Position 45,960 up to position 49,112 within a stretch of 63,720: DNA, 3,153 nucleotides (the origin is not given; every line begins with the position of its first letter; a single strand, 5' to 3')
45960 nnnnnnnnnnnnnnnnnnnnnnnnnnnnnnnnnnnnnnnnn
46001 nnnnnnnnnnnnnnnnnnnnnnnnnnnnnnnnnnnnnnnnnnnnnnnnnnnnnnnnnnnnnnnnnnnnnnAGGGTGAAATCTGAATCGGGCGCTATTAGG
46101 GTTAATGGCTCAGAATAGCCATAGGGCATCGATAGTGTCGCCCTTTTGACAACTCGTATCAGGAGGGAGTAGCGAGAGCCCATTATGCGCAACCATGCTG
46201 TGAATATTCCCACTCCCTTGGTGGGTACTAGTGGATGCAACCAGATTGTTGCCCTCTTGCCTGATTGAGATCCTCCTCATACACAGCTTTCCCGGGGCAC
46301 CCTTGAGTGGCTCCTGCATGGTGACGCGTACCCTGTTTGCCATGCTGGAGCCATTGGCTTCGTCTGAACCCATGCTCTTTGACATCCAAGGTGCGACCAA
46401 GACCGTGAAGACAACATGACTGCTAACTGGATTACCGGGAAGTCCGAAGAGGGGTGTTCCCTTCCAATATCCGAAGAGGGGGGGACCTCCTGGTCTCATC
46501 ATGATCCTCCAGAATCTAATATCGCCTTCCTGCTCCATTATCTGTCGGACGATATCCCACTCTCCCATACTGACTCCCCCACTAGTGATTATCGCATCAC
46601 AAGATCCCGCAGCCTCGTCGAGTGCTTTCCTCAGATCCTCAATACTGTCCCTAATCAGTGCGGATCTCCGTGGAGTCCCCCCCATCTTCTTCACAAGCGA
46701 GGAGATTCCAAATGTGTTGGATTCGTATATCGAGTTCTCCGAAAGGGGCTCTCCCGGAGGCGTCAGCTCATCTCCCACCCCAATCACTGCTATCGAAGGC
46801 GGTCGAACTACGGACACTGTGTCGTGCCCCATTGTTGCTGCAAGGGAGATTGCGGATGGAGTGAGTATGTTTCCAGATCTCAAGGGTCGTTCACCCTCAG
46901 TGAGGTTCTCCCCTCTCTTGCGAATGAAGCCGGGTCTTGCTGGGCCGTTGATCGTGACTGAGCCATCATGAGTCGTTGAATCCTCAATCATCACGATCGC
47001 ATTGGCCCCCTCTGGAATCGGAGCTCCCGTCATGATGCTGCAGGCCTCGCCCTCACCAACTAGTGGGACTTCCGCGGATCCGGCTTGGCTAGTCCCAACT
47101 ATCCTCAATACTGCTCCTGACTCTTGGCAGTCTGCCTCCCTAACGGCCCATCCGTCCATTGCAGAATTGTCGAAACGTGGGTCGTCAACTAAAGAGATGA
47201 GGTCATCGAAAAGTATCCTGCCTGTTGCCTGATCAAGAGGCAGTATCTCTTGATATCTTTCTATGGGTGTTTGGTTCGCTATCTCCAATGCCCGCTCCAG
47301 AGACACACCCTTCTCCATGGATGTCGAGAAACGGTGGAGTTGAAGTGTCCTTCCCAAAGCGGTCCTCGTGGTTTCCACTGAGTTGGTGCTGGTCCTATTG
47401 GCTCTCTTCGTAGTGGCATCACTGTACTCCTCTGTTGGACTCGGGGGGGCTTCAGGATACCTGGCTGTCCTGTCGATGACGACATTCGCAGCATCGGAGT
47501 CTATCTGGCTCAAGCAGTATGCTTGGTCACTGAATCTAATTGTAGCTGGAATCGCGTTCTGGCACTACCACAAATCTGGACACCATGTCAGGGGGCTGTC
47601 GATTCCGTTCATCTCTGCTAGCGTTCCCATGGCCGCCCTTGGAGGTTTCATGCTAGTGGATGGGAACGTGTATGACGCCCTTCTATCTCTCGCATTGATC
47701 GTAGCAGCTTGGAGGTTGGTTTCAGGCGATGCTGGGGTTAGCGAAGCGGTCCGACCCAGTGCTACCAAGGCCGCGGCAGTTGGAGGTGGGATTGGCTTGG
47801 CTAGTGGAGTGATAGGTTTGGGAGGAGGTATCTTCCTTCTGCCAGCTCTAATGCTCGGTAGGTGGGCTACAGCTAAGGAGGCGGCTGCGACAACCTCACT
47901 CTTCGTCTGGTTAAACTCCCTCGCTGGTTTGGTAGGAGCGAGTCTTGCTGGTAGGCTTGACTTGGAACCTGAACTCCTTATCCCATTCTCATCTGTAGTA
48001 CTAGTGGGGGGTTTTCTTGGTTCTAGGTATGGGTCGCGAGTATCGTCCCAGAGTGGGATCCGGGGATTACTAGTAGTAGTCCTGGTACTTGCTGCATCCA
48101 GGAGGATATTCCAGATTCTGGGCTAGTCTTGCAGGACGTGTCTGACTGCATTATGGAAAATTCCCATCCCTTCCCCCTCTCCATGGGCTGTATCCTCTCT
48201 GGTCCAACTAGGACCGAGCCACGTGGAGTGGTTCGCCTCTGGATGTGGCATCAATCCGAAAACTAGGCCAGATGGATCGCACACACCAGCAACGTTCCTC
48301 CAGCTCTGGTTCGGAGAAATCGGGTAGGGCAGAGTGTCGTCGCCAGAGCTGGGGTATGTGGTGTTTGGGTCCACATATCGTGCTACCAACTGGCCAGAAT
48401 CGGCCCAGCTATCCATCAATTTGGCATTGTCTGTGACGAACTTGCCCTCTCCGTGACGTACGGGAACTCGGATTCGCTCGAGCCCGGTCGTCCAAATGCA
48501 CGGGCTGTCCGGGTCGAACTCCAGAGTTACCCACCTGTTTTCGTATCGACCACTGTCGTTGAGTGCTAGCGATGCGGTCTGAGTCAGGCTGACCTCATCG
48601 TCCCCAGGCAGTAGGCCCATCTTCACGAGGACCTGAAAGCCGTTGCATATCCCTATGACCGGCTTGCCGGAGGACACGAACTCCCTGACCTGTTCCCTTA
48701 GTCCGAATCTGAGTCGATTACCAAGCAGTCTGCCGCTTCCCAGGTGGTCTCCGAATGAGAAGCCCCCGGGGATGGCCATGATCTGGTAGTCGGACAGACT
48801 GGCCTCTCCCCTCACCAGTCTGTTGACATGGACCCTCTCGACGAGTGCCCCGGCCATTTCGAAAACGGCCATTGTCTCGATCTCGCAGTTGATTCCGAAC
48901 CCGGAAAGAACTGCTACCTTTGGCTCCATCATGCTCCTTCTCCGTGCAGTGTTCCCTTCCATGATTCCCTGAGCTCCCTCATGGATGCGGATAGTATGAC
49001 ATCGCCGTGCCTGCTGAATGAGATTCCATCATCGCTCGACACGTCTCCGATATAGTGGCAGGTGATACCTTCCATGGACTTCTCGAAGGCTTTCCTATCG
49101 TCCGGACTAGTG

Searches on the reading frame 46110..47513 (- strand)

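Call 38: search_protein_families(library=pfam, proteins=[window:46110-47513:-], max_evalue=0.00001)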
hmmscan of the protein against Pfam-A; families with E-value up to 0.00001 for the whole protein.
window:46110-47513:- (467 aa): 3 families
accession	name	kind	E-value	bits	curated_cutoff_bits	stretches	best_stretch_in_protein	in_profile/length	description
PF03453.22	MoeA_N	-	1.8e-38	132.2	30.8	1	70-229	1-160/160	MoeA N-terminal region (domain I and II)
PF00994.29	MoCF_biosynth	-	5.5e-25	88.2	26.6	1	242-377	1-142/144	Probable molybdopterin binding domain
PF03454.20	MoeA_C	-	4.9e-07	30.3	22.1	1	397-464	2-70/72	MoeA C-terminal region (domain IV)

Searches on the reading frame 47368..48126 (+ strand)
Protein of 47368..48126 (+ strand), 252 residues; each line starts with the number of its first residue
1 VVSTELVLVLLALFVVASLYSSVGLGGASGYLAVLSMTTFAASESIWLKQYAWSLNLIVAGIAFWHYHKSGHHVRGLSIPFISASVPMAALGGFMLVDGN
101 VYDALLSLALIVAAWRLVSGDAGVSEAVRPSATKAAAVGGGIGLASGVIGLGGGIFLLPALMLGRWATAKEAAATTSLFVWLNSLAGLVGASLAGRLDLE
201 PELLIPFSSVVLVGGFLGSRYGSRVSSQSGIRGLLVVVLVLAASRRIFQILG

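Call 53: search_protein_families(library=pfam, proteins=[window:47368-48126:+], max_evalue=0.00001)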
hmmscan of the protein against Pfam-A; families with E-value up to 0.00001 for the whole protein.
window:47368-48126:+ (252 aa): 1 family
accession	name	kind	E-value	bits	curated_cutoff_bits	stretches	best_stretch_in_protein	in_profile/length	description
PF01925.25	TauE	-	2.8e-23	83.3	32.6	1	10-244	2-235/237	Sulfite exporter TauE/SafE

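Call 75: search_protein_families(library=ncbifam, proteins=[window:47368-48126:+], max_evalue=0.001)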
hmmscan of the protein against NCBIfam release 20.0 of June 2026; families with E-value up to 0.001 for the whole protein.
window:47368-48126:+ (252 aa): 0 families

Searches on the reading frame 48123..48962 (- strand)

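Call 38: search_protein_families(library=pfam, proteins=[window:48123-48962:-], max_evalue=0.00001)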
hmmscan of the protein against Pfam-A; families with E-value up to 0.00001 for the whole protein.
window:48123-48962:- (279 aa): 3 families
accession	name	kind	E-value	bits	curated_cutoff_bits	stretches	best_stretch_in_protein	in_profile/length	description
PF13507.12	GATase_5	-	5.9e-75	252.1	27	1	14-275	2-259/260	CobB/CobQ-like glutamine amidotransferase domain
PF01965.30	DJ-1_PfpI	-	3.5e-07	30.6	26.6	1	46-122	50-117/165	DJ-1/PfpI family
PF07685.20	GATase_3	-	6.8e-06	26.3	27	1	48-115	28-91/196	CobB/CobQ-like glutamine amidotransferase domain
